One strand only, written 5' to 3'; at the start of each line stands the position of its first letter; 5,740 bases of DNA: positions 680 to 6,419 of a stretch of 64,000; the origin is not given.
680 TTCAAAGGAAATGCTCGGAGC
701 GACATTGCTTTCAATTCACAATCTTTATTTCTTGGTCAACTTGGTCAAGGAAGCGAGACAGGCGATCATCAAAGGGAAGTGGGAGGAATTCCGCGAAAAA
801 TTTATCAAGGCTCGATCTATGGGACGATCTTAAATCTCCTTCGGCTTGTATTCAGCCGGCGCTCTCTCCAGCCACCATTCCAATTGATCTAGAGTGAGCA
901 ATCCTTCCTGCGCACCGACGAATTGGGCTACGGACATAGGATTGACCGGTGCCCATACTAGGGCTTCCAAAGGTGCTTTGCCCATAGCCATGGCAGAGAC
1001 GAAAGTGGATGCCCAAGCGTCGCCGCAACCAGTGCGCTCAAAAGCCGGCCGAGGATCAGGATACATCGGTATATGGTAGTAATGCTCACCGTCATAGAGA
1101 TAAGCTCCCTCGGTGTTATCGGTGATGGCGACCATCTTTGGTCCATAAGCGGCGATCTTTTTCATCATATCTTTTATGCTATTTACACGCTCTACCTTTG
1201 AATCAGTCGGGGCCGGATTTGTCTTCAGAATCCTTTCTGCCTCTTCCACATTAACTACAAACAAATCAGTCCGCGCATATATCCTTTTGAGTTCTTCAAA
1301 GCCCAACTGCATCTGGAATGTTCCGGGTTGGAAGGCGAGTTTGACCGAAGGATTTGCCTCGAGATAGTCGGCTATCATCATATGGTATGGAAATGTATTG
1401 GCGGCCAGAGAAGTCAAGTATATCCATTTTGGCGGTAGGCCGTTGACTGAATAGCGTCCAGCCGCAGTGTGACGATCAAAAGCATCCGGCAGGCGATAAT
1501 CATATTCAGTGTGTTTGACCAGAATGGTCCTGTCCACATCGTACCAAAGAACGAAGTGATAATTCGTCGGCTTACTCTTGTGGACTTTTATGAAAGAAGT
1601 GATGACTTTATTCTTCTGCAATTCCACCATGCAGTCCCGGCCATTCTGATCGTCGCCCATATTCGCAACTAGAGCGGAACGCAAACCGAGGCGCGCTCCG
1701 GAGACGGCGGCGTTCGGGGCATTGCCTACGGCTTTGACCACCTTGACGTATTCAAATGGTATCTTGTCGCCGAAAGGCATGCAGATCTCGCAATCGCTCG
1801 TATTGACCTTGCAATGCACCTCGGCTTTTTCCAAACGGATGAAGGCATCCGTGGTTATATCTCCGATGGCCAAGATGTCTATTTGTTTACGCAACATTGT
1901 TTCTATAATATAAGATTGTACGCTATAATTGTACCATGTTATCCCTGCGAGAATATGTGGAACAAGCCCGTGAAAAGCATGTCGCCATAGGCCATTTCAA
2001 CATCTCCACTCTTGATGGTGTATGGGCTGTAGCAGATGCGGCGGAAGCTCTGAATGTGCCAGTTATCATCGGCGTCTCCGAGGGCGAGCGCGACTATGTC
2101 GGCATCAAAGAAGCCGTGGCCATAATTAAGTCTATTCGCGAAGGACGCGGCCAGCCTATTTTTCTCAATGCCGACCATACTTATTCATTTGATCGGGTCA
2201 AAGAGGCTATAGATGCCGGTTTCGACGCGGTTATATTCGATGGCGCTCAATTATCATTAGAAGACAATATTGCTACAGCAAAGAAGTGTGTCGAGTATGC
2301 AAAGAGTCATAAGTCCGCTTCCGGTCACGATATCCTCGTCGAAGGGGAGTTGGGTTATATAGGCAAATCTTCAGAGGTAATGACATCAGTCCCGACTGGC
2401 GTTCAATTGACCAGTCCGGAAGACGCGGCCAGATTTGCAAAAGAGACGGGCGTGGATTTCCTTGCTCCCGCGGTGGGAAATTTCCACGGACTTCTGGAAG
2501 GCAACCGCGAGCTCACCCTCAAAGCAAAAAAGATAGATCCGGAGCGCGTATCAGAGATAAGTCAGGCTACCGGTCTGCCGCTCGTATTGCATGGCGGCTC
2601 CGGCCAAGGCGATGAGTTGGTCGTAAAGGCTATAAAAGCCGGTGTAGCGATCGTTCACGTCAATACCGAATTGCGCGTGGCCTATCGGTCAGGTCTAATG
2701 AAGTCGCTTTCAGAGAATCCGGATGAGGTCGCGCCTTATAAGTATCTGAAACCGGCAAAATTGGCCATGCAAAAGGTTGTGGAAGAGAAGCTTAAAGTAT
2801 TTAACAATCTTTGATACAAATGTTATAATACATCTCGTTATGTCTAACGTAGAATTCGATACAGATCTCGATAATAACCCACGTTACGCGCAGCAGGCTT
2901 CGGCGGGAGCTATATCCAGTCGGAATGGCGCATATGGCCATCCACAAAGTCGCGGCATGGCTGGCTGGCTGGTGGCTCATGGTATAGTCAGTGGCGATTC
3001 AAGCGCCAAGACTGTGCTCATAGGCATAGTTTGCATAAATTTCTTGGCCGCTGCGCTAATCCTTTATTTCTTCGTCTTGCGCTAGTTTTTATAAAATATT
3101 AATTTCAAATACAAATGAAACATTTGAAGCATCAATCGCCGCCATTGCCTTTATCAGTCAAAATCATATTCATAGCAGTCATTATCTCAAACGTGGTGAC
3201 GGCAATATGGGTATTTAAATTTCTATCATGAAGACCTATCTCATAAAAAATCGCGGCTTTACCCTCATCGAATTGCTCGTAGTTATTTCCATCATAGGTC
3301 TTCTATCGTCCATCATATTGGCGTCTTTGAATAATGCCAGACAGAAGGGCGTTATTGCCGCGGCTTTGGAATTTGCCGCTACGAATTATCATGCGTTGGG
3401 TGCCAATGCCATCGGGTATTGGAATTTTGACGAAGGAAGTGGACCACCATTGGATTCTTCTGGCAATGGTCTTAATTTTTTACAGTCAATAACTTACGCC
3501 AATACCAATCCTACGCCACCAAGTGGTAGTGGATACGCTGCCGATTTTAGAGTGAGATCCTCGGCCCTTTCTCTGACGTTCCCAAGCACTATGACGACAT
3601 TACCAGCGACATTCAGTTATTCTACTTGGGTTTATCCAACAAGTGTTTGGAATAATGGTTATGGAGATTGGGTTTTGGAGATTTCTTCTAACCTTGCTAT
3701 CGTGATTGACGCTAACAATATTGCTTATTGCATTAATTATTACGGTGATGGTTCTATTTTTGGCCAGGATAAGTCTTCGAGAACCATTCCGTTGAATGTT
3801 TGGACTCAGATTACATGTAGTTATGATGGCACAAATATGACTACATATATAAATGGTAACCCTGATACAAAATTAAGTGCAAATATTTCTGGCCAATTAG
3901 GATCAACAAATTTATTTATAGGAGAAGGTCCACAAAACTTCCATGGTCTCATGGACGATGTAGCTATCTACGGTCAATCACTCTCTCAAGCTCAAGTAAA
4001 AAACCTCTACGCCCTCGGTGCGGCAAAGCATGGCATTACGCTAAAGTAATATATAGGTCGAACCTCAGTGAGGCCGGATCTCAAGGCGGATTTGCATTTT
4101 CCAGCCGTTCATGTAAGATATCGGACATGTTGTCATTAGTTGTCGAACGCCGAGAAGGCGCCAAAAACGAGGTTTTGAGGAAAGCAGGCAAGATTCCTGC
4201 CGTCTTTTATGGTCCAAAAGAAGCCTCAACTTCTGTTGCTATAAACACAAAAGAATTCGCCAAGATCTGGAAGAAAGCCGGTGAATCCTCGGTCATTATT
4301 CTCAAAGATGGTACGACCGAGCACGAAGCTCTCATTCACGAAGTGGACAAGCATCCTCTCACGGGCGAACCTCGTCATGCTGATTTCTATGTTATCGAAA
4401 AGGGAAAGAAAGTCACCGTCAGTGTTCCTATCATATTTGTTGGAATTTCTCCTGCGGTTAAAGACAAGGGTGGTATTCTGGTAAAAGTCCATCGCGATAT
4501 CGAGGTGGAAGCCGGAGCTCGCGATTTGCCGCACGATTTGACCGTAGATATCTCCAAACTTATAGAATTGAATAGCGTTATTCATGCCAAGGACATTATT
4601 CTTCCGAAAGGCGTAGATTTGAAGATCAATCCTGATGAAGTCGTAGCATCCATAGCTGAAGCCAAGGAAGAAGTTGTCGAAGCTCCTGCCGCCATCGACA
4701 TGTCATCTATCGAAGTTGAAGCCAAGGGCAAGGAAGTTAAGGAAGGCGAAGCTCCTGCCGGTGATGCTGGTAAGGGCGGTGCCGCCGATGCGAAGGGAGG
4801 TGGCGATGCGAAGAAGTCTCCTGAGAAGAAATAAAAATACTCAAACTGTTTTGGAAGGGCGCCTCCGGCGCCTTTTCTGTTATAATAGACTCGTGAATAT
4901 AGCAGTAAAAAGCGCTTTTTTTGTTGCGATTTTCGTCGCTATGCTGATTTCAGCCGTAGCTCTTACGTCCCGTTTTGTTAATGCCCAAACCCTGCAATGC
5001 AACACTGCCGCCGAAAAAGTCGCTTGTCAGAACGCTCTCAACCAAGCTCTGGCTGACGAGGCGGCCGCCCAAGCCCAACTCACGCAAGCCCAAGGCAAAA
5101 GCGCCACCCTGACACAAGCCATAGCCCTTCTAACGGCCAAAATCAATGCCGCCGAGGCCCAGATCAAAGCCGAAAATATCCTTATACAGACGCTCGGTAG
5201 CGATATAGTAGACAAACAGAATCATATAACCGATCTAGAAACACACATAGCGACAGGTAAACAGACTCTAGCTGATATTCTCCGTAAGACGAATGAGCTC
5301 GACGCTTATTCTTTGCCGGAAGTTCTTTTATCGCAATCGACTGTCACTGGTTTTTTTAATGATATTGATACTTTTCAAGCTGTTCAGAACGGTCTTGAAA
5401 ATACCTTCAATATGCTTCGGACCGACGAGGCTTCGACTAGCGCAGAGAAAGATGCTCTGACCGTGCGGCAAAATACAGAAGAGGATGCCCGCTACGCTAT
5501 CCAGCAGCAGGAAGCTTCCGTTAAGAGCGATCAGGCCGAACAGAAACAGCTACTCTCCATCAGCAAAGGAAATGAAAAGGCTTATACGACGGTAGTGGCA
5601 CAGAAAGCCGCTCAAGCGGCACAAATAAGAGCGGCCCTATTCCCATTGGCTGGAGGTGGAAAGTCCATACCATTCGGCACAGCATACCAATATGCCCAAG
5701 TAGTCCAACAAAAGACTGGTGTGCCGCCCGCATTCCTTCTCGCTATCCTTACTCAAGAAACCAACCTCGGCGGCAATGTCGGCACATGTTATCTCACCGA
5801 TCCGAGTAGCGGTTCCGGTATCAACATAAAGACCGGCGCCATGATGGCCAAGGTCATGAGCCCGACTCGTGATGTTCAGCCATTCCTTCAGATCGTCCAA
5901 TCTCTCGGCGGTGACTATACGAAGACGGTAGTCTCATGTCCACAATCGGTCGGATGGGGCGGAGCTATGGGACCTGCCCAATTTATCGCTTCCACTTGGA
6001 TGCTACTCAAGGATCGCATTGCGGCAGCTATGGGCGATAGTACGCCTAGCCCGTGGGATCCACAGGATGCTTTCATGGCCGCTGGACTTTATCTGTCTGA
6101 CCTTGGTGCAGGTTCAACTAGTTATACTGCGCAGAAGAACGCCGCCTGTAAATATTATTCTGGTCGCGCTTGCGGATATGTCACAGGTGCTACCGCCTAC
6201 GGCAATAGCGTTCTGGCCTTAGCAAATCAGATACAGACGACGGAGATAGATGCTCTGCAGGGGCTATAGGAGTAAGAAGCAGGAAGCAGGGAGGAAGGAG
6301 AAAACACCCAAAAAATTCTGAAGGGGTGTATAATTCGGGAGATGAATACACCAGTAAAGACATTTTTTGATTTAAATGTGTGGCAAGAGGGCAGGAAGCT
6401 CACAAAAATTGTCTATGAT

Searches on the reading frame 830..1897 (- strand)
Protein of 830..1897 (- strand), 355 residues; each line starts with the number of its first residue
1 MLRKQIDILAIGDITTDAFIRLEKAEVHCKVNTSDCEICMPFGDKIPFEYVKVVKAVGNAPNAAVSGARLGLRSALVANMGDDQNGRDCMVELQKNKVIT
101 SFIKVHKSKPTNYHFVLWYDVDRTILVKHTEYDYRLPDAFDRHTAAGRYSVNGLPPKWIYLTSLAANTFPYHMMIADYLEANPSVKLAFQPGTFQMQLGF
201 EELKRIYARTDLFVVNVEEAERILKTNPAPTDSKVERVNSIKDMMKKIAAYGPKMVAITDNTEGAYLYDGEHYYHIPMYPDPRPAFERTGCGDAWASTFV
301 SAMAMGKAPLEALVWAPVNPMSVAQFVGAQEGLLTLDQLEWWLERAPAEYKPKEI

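Call 45: find_encoding_contigs(protein=window:830-1897:-, flank=10000, max_places=2)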
Protein window:830-1897:- (355 aa): 1 contig read that carries it; 1 place shown.
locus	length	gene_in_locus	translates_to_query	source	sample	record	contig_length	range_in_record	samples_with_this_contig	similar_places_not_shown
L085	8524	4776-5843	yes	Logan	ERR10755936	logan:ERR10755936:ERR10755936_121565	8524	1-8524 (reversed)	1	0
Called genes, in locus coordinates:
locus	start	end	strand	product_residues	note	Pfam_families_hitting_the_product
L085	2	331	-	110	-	?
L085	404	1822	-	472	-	PF13406:SLT_2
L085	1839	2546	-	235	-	PF01386:Ribosomal_L25p, PF14693:Ribosomal_TL5_C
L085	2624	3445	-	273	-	PF07963:N_methyl, PF13385:Laminin_G_3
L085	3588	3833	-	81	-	-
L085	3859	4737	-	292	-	PF01116:F_bP_aldolase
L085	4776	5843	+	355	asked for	PF00294:PfkB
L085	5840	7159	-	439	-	PF01702:TGT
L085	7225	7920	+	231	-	PF18306:LDcluster4, PF03641:Lysine_decarbox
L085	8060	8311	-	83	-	PF00076:RRM_1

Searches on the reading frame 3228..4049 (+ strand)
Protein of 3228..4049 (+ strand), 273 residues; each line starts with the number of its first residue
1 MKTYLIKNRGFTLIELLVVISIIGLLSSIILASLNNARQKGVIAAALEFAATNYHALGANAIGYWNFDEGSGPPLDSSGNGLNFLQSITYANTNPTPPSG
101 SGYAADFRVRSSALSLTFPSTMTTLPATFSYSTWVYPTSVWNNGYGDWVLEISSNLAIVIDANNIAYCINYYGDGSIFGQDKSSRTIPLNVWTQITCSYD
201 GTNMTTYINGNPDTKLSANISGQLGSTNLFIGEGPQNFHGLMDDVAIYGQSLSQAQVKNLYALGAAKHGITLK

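Call 7: search_protein_families(library=pfam, proteins=[window:3228-4049:+], max_evalue=0.01)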
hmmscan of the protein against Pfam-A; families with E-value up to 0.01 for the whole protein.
window:3228-4049:+ (273 aa): 2 families
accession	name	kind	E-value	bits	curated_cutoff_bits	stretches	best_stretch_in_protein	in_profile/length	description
PF13385.13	Laminin_G_3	-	8.1e-20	71.9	27.6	1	116-258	7-151/151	Concanavalin A-like lectin/glucanases superfamily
PF07963.17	N_methyl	-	3.6e-08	33.1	21.2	1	7-31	3-27/27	Prokaryotic N-terminal methylation motif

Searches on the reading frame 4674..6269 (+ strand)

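Call 7: search_protein_families(library=pfam, proteins=[window:4674-6269:+], max_evalue=0.01)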
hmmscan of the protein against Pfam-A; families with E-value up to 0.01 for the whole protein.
window:4674-6269:+ (531 aa): 1 family
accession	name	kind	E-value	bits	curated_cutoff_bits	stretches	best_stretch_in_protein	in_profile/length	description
PF13406.11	SLT_2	-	6.1e-08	32.6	24.3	1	341-478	77-200/292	Transglycosylase SLT domain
